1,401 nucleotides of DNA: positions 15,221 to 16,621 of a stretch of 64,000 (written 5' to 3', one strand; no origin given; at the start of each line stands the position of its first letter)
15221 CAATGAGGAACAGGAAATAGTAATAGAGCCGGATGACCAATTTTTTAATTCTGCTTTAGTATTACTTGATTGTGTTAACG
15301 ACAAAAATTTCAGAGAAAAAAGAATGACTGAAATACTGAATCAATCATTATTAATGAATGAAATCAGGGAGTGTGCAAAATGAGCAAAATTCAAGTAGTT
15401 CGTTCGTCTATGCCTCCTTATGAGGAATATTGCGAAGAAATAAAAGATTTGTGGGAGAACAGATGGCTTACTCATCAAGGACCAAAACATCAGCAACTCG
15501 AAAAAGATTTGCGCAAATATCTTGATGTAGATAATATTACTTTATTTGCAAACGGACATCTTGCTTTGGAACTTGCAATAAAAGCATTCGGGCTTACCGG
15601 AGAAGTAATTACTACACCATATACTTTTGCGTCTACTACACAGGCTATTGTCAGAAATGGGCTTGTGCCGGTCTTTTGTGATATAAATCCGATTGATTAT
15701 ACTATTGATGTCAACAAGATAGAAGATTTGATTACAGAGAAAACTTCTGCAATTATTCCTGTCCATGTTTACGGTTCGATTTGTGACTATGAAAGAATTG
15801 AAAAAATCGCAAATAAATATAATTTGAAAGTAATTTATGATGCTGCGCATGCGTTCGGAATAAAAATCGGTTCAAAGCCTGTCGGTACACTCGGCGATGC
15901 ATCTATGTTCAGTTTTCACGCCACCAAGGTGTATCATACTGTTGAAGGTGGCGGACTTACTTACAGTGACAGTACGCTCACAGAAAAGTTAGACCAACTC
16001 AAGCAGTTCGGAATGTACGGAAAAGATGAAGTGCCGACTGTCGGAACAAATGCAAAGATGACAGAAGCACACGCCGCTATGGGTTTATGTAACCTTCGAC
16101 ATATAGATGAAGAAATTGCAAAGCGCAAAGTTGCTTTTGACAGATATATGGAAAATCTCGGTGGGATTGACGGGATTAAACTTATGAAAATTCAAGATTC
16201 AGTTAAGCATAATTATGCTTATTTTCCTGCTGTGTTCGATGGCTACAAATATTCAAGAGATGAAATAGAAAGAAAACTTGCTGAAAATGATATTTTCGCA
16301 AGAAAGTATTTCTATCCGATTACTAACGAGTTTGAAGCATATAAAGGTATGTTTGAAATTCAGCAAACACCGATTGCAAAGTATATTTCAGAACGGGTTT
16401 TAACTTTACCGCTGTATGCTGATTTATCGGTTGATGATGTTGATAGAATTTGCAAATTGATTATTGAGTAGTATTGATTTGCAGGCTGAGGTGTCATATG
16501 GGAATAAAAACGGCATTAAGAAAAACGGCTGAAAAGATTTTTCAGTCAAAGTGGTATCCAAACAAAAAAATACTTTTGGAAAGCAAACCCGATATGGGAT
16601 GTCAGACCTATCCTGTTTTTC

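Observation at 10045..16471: Antibiotic-type 2-deoxy(amino)sugar pathway embedded in a Wzx/Wzy surface-glycan locus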

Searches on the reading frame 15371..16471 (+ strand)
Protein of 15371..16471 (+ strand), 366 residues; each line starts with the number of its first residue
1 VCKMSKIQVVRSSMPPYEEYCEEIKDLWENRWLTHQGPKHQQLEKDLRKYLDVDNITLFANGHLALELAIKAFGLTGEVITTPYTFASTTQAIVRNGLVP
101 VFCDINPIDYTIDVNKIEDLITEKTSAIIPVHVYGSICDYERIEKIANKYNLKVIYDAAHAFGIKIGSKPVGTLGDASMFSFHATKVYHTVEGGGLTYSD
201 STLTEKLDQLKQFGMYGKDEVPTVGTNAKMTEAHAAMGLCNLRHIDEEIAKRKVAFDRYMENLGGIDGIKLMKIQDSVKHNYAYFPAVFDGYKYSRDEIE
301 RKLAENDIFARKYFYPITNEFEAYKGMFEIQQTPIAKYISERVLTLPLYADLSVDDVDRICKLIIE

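Call 3: search_protein_families(library=pfam, proteins=[window:15371-16471:+])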
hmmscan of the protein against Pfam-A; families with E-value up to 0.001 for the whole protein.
window:15371-16471:+ (366 aa): 3 families
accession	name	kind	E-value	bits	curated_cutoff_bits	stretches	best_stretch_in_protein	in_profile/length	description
PF01041.23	DegT_DnrJ_EryC1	-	4.6e-95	319.3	19.8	1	19-363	6-358/360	DegT/DnrJ/EryC1/StrS aminotransferase family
PF00155.27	Aminotran_1_2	-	3e-06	27.1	19.7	1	37-163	40-191/361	Aminotransferase class I and II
PF01053.26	Cys_Met_Meta_PP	-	3e-05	23.2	27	1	36-163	50-179/381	Cys/Met metabolism PLP-dependent enzyme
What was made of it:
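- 15380..16471 (+): PLP-dependent sugar C4 aminotransferase (DesI/VioA type). PF01041, 319 bits (call 3).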

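Call 6: search_protein_families(library=ncbifam, proteins=[window:15371-16471:+])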
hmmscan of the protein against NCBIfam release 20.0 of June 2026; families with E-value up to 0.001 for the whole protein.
window:15371-16471:+ (366 aa): 17 families
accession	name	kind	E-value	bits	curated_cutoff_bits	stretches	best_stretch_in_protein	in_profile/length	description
TIGR04427.1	PLP_DesI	equivalog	5.6e-88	295.7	650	1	8-364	22-379/390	dTDP-4-dehydro-6-deoxyglucose aminotransferase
TIGR03588.1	PseC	equivalog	6.6e-63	212.9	423.5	1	24-365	17-377/380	UDP-4-amino-4,6-dideoxy-N-acetyl-beta-L-altrosamine transaminase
NF008687.0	PRK11706.1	equivalog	3.5e-54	184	375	1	21-365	14-371/375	dTDP-4-amino-4,6-dideoxygalactose transaminase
TIGR04181.1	NHT_00031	hypoth_equivalog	1.4e-49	168.9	420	1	22-347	14-357/359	LegC family aminotransferase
NF008658.2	PRK11658.1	equivalog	1.2e-46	159.1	631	1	21-364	17-373/379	UDP-4-amino-4-deoxy-L-arabinose aminotransferase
TIGR02379.1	ECA_wecE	subfamily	1.5e-41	142.4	434.85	1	24-365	17-372/376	dTDP-4-amino-4,6-dideoxy-D-glucose transaminase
NF011936.0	PRK15407.1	equivalog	2.5e-38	131.9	423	2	30-214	58-251/440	lipopolysaccharide biosynthesis protein RfbH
NF000586.1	PRK00011.1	subfamily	6.4e-06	25.2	335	1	101-210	132-243/404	serine hydroxymethyltransferase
TIGR01265.1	tyr_nico_aTase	subfamily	3.1e-05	23.1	292.45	1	43-157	86-208/403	tyrosine/nicotianamine family aminotransferase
TIGR03812.1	tyr_de_CO2_Arch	equivalog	7.8e-05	21.7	299.4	1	109-160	139-193/375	tyrosine decarboxylase MfnA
TIGR01977.1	am_tr_V_EF2568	hypoth_equivalog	0.00016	20.8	377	1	108-164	121-180/376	cysteine desulfurase family protein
NF005394.0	PRK06939.1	equivalog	0.00017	20.4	460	0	135-174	188-226/397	glycine C-acetyltransferase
NF005816.0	PRK07682.1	equivalog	0.00024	19.9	620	1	54-160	91-205/390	aminotransferase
NF006569.0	PRK09082.1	subfamily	0.00049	19.3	420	1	50-129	88-168/386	methionine aminotransferase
TIGR01264.1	tyr_amTase_E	equivalog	0.00061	18.7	474.25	1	30-157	88-209/403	tyrosine transaminase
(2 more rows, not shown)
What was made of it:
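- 15380..16471 (+): Best NCBIfam is DesI TIGR04427 at 296 bits, below the equivalog cut-off of 650 (call 6).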

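Call 10: search_solved_structures(query=window:15371-16471:+, show_alignments=1)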
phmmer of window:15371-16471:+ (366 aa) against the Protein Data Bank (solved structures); distinct sequences matched with E-value up to 0.001: 58.
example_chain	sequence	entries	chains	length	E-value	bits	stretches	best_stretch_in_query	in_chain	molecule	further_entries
2po3_A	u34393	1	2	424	8.1e-57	196.4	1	24-364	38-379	4-dehydrase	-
7b0d_A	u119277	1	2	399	4.6e-48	167.6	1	17-364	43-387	Glutamine--scyllo-inositol transaminase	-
3bn1_A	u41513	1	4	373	1.2e-45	159.7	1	25-362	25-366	Perosamine synthetase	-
3dr7_A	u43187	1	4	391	1.3e-45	159.6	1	24-362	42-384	Putative perosamine synthetase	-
3dr4_A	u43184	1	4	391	8.7e-45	156.8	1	24-362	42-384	Putative perosamine synthetase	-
7b0m_AAA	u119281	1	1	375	2.1e-43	152.3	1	29-324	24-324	Sugar aminotransferase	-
4lc3_A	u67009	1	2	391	1.3e-42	149.7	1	18-362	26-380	Putative UDP-4-amino-4-deoxy-l-arabinose--oxoglutarate aminotransferase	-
5u1z_A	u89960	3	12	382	3.7e-42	148.2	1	19-363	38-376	Putative aminotransferase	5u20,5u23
3frk_A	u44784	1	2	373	7.2e-42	147.2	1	23-360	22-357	QdtB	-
5u21_A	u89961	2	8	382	1.4e-41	146.3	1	19-363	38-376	Putative aminotransferase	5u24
8e77_A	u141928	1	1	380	2.3e-37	132.4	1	37-362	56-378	DegT/DnrJ/EryC1/StrS aminotransferase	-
8e75_A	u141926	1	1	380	2.3e-37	132.4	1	37-362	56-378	DegT/DnrJ/EryC1/StrS aminotransferase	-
7n63_A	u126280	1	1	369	1.4e-36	129.9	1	23-362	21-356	Putative aminotransferase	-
2fn6_A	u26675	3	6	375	1.5e-35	126.5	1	28-364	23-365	AMINOTRANSFERASE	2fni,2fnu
7kz3_A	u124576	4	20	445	2.1e-34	122.7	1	36-358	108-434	Aminotransferase class I/II-fold pyridoxal phosphate-dependent enzyme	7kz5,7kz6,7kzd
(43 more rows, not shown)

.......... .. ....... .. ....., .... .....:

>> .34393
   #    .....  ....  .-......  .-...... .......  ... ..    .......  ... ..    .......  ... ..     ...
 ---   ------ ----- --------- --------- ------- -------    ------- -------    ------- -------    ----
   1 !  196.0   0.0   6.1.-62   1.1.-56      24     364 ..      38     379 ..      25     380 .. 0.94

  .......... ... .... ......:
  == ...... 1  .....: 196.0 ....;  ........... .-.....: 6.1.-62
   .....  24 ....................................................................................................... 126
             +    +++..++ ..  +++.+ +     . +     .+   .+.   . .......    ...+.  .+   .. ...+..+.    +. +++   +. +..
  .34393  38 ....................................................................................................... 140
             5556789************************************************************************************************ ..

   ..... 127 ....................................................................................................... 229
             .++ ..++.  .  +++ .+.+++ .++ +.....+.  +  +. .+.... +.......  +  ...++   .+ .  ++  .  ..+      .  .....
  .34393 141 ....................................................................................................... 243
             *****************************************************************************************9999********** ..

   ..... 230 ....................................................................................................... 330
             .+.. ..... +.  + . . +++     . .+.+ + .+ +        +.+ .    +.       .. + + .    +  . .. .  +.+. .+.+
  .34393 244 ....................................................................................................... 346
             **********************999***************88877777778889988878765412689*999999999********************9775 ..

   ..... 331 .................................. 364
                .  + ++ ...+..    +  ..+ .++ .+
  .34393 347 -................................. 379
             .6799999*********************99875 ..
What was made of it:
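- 15380..16471 (+): Best PDB hit is DesI 2PO3 at 196 bits, against about 147 bits for the C3 enzymes QdtB and WlaRG (call 10). The SFHATK PLP-lysine motif aligns with DesI (call 10).
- On DesI/VioA-type dTDP-4-keto-6-deoxyhexose C4 aminotransferase: SFHATK aligns with the DesI lysine motif (call 10). C4 enzymes score best (calls 6, 10).
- C3 enzymes still score about 147 bits against the aminotransferase (call 10). The best relatives are C4 enzymes: DesI at 196 bits, perosamine synthases at about 160 bits, and all top NCBIfams (calls 6, 10).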

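Call 42: find_homologous_proteins(query=window:15380-16471:+, max_evalue=1e-30)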
Query window:15380-16471:+ (363 aa): 8000 proteins with E <= 1e-30 among 8000 candidates; the best 120 are listed.
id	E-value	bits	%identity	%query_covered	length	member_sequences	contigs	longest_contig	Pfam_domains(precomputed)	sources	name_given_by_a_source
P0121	1.6e-244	829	100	100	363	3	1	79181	PF00155.28,PF01041.24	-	-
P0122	5.7e-183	626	74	100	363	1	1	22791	PF00155.28,PF01053.27,PF01041.24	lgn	-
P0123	5.5e-182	623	73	99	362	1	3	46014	PF00155.28,PF00266.26,PF01041.24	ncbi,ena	-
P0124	6.8e-181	619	73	100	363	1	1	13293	PF00155.28,PF01053.27,PF01041.24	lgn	-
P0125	2.7e-180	617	73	99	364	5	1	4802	PF00155.28,PF00266.26,PF01212.28,PF01041.24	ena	-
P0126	2.7e-180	617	72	100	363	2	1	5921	PF00155.28,PF01053.27,PF01041.24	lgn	-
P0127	3.2e-179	614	72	100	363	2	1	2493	PF00155.28,PF01053.27,PF01041.24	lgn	-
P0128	7.2e-177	606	72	100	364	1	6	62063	PF00155.28,PF01053.27,PF01041.24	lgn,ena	-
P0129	5.1e-176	603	71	100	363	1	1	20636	PF00155.28,PF01053.27,PF01041.24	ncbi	-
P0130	1.6e-175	602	72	100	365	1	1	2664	PF00155.28,PF01053.27,PF01041.24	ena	-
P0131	4.1e-175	600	71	100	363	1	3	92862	PF00155.28,PF01041.24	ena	-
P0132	1.2e-174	599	72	100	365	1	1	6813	PF00266.26,PF01212.28,PF01053.27,PF01041.24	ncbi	-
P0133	1.4e-174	599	71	99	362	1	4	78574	PF00155.28,PF00266.26,PF01041.24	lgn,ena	-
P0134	2.1e-173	595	71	99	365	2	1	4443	PF00155.28,PF01053.27,PF01041.24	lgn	-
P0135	2.3e-173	595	73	99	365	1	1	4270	PF00155.28,PF01212.28,PF01041.24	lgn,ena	-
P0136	6.1e-173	593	72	97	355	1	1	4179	PF00155.28,PF01053.27,PF01041.24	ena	-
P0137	8.2e-173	593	70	99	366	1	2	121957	PF00155.28,PF01041.24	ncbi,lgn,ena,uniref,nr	ncbi:DegT/DnrJ/EryC1/StrS family aminotransferase [uncultured Clostridium sp.]|uniref:DegT/DnrJ/EryC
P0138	4.2e-172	590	70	99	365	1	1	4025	PF00155.28,PF01212.28,PF01041.24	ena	-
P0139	6.0e-172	590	50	100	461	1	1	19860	PF00155.28,PF01212.28,PF01041.24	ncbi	-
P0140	3.1e-171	588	71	99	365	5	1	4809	PF00266.26,PF01212.28,PF01053.27,PF01041.24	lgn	-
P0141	4.4e-171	587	70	99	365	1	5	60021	PF01212.28,PF01053.27,PF01041.24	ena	-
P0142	6.1e-171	587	70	100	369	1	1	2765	PF00155.28,PF01212.28,PF01053.27,PF01041.24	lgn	-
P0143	6.7e-171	587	70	100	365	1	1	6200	PF00155.28,PF01053.27,PF01041.24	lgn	-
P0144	1.5e-169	582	70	99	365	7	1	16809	PF01212.28,PF01041.24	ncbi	-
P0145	7.8e-169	580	69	99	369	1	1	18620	PF00155.28,PF01041.24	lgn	-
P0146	4.9e-168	577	68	99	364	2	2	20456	PF01041.24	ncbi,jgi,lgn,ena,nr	ncbi:MAG: DegT/DnrJ/EryC1/StrS family aminotransferase [Firmicutes bacterium]|nr:DegT/DnrJ/EryC1/Str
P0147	3.6e-167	574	69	99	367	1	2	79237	PF01041.24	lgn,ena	-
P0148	4.1e-167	574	70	99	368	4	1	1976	PF00155.28,PF01041.24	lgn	-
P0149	5.2e-167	574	70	99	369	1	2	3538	PF00155.28,PF00266.26,PF01053.27,PF01041.24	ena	-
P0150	1.4e-166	572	69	99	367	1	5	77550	PF00155.28,PF01041.24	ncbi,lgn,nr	ncbi:DegT/DnrJ/EryC1/StrS family aminotransferase [Clostridium botulinum]|nr:DegT/DnrJ/EryC1/StrS fa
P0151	1.5e-166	572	67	99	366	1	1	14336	PF00155.28,PF01212.28,PF01053.27,PF01041.24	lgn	-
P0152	2.2e-166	572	68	99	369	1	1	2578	PF00155.28,PF01053.27,PF01041.24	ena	-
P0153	6.0e-166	570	69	99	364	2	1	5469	PF00155.28,PF01041.24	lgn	-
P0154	6.3e-166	570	68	100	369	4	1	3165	PF00155.28,PF01053.27,PF01041.24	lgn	-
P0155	8.0e-166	570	70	99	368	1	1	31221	PF01041.24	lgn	-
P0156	9.0e-166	570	68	99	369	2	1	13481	PF00155.28,PF01053.27,PF01041.24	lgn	-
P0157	1.5e-165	569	68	99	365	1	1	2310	PF01212.28,PF01053.27,PF01041.24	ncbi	-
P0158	1.6e-165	569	68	99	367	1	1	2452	PF01053.27,PF01041.24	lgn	-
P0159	1.8e-165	569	69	99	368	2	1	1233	PF00155.28,PF01053.27,PF01041.24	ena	-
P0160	2.3e-165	568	67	99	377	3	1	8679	PF01053.27,PF01041.24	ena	-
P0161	3.2e-165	568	66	100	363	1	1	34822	PF00155.28,PF01041.24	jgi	jgi:dTDP-4-amino-4,6-dideoxygalactose transaminase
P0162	3.7e-165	568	67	100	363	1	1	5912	PF00155.28,PF01041.24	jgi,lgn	jgi:dTDP-4-amino-4,6-dideoxygalactose transaminase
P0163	3.9e-165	568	68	99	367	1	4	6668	PF00155.28,PF01212.28,PF01053.27,PF01041.24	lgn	-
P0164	4.1e-165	567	67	99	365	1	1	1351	PF01053.27,PF01041.24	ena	-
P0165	4.3e-165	567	69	99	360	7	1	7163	PF00155.28,PF01053.27,PF01041.24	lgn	-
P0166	4.4e-165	567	68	99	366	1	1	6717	PF00155.28,PF01053.27,PF01041.24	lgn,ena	-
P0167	4.4e-165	567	68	99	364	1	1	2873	PF00155.28,PF00266.26,PF01041.24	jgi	jgi:dTDP-4-amino-4,6-dideoxygalactose transaminase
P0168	4.5e-165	567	69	99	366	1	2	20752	PF00266.26,PF01212.28,PF01053.27,PF01041.24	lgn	-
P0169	6.3e-165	567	68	99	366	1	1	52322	PF00155.28,PF01212.28,PF01041.24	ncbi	-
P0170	9.2e-165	566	67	99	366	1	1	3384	PF01041.24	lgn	-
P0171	1.1e-164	566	68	100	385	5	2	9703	PF00155.28,PF00266.26,PF01053.27,PF01041.24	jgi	jgi:dTDP-4-amino-4,6-dideoxygalactose transaminase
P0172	1.3e-164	566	67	100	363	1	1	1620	PF00155.28,PF01041.24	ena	-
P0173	1.4e-164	566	68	100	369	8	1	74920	PF00155.28,PF01053.27,PF01041.24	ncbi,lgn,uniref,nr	ncbi:DegT/DnrJ/EryC1/StrS family aminotransferase [Desulfosporosinus nitroreducens]|uniref:DegT/DnrJ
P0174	1.8e-164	565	68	99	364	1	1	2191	PF00155.28,PF01041.24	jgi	jgi:dTDP-4-amino-4,6-dideoxygalactose transaminase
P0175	2.1e-164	565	69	99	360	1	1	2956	PF00155.28,PF01053.27,PF01041.24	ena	-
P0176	2.5e-164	565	68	99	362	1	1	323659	PF00155.28,PF01041.24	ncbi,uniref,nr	ncbi:DegT/DnrJ/EryC1/StrS family aminotransferase [Desulfolucanica intricata]|uniref:DegT/DnrJ/EryC1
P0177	2.6e-164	565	67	100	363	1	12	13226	PF00155.28,PF01041.24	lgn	-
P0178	3.0e-164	565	69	99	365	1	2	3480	PF01041.24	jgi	-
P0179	3.9e-164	564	69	99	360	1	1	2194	PF00155.28,PF01041.24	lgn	-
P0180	4.0e-164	564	67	100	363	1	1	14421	PF00155.28,PF01041.24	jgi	jgi:dTDP-4-amino-4,6-dideoxygalactose transaminase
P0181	4.8e-164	564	68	100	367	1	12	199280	PF00155.28,PF01053.27,PF01041.24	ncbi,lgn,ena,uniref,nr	ncbi:putative PLP-dependent enzyme possibly involved in cell wall biogenesis [Schinkia azotoformans 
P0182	4.9e-164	564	68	99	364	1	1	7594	PF00155.28,PF01041.24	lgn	-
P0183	5.3e-164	564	67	99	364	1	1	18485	PF00155.28,PF00266.26,PF01041.24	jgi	jgi:dTDP-4-amino-4,6-dideoxygalactose transaminase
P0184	5.6e-164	564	67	100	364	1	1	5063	PF01041.24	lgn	-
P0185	5.8e-164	564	66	99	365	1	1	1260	PF00155.28,PF01041.24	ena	-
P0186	8.4e-164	563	68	99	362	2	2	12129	PF00155.28,PF01041.24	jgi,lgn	jgi:dTDP-4-amino-4,6-dideoxygalactose transaminase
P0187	9.5e-164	563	66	96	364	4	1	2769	PF00155.28,PF01041.24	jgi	jgi:dTDP-4-amino-4,6-dideoxygalactose transaminase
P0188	9.6e-164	563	68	99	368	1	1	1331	PF00155.28,PF01212.28,PF01041.24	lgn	-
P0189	1.0e-163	563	66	99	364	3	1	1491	PF00155.28,PF01041.24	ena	-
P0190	1.2e-163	563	67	99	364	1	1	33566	PF00155.28,PF00266.26,PF01041.24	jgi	jgi:dTDP-4-amino-4,6-dideoxygalactose transaminase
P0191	1.3e-163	563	67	99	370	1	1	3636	PF00155.28,PF01053.27,PF01041.24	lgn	-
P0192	1.4e-163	562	67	99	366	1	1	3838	PF00155.28,PF01212.28,PF01041.24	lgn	-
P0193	1.8e-163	562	68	99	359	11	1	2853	PF00155.28,PF01053.27,PF01041.24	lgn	-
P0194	2.0e-163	562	68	99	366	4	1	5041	PF00155.28,PF01053.27,PF01041.24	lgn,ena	-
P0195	2.2e-163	562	68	99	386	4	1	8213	PF00155.28,PF01053.27,PF01041.24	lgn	-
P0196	2.6e-163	562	69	99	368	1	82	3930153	PF00155.28,PF01041.24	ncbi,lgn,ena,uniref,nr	ncbi:DegT/DnrJ/EryC1/StrS family aminotransferase [Clostridium butyricum]|uniref:DegT/DnrJ/EryC1/Str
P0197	3.2e-163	561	68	99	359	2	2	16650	PF00155.28,PF00266.26,PF01212.28,PF01053.27,PF01041.24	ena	-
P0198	3.3e-163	561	68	99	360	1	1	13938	PF00155.28,PF01041.24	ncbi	-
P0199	3.6e-163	561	67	99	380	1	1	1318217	PF00155.28,PF01041.24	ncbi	ncbi:DegT/DnrJ/EryC1/StrS family aminotransferase [Solibacillus silvestris]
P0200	3.7e-163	561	67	99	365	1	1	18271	PF01041.24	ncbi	-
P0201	3.7e-163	561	67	99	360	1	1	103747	PF00155.28,PF01041.24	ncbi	-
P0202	4.2e-163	561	68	99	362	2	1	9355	PF00155.28,PF01041.24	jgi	jgi:dTDP-4-amino-4,6-dideoxygalactose transaminase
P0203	4.8e-163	561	68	99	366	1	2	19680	PF00155.28,PF01212.28,PF01053.27,PF01041.24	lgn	-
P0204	6.0e-163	560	69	99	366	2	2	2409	PF00155.28,PF00266.26,PF01212.28,PF01053.27,PF01041.24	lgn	-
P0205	6.2e-163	560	66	99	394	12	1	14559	PF00155.28,PF01041.24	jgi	jgi:dTDP-4-amino-4,6-dideoxygalactose transaminase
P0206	6.2e-163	560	69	99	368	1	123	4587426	PF00155.28,PF01041.24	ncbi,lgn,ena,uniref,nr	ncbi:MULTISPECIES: DegT/DnrJ/EryC1/StrS aminotransferase family protein [Clostridium]|uniref:DegT/Dn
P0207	7.0e-163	560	66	100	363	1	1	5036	PF00155.28,PF01041.24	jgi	jgi:dTDP-4-amino-4,6-dideoxygalactose transaminase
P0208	7.3e-163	560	66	99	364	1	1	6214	PF00155.28,PF01053.27,PF01041.24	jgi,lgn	jgi:dTDP-4-amino-4,6-dideoxygalactose transaminase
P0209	7.5e-163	560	66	99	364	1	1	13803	PF00155.28,PF01041.24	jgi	jgi:dTDP-4-amino-4,6-dideoxygalactose transaminase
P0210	7.7e-163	560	68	99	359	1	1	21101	PF00155.28,PF01041.24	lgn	-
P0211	8.2e-163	560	67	99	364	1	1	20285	PF00155.28,PF01041.24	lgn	-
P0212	9.1e-163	560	67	99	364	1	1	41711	PF00155.28,PF01041.24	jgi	jgi:dTDP-4-amino-4,6-dideoxygalactose transaminase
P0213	9.8e-163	560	67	99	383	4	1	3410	PF00155.28,PF00266.26,PF01053.27,PF01041.24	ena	-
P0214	9.8e-163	560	66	99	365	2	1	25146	PF00155.28,PF01041.24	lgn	-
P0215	1.2e-162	559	68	99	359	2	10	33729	PF00155.28,PF01212.28,PF01053.27,PF01041.24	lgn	-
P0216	1.5e-162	559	66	99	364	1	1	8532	PF00155.28,PF01041.24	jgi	jgi:dTDP-4-amino-4,6-dideoxygalactose transaminase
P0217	1.5e-162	559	66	99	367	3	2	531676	PF00155.28,PF01053.27,PF01041.24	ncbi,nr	ncbi:DegT/DnrJ/EryC1/StrS family aminotransferase [Ureibacillus chungkukjangi]|nr:DegT/DnrJ/EryC1/St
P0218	1.6e-162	559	69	99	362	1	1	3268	PF01212.28,PF01041.24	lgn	-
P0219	1.7e-162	559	66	99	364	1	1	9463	PF00155.28,PF01041.24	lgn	-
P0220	2.1e-162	559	68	96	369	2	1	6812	PF01212.28,PF01041.24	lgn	-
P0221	2.1e-162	559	68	99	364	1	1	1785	PF00155.28,PF01041.24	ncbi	-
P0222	2.4e-162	558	66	96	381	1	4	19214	PF00155.28,PF01041.24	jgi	jgi:dTDP-4-amino-4,6-dideoxygalactose transaminase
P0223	2.4e-162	558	68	100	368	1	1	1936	PF00155.28,PF01041.24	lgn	-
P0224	2.6e-162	558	66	99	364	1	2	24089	PF00155.28,PF01041.24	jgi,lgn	jgi:dTDP-4-amino-4,6-dideoxygalactose transaminase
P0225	2.8e-162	558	66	99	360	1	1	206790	PF00155.28,PF01041.24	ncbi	-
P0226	4.0e-162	558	66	99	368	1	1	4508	PF00155.28,PF01041.24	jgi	jgi:dTDP-4-amino-4,6-dideoxygalactose transaminase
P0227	4.1e-162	558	67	99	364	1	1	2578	PF00155.28,PF01041.24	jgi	jgi:dTDP-4-amino-4,6-dideoxygalactose transaminase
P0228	4.3e-162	558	67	99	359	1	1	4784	PF00155.28,PF01053.27,PF01041.24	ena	-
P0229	4.3e-162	558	66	99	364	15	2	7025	PF00155.28,PF00266.26,PF01212.28,PF01053.27,PF01041.24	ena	-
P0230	4.5e-162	557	68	99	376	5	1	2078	PF01053.27,PF01041.24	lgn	-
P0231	5.1e-162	557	67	99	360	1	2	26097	PF00155.28,PF01041.24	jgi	-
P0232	5.3e-162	557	68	99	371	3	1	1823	PF00266.26,PF01041.24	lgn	-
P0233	5.6e-162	557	66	99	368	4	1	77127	PF00155.28,PF01041.24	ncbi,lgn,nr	ncbi:DegT/DnrJ/EryC1/StrS family aminotransferase [Clostridium botulinum]|nr:DegT/DnrJ/EryC1/StrS fa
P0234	6.1e-162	557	67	99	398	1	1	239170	PF00155.28,PF01041.24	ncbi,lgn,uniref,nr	ncbi:dTDP-4-amino-4,6-dideoxygalactose transaminase [Desulfonispora thiosulfatigenes DSM 11270]|unir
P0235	6.2e-162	557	67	99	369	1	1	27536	PF01053.27,PF01041.24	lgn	-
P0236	6.2e-162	557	67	99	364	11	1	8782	PF00155.28,PF01041.24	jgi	jgi:dTDP-4-amino-4,6-dideoxygalactose transaminase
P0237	7.7e-162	557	67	99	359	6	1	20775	PF00155.28,PF00266.26,PF01212.28,PF01053.27,PF01041.24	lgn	-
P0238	9.1e-162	556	68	99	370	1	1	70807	PF00155.28,PF01041.24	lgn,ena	-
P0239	9.5e-162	556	68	99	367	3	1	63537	PF00155.28,PF01053.27,PF01041.24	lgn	-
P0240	1.0e-161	556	66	99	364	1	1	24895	PF00155.28,PF01041.24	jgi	jgi:dTDP-4-amino-4,6-dideoxygalactose transaminase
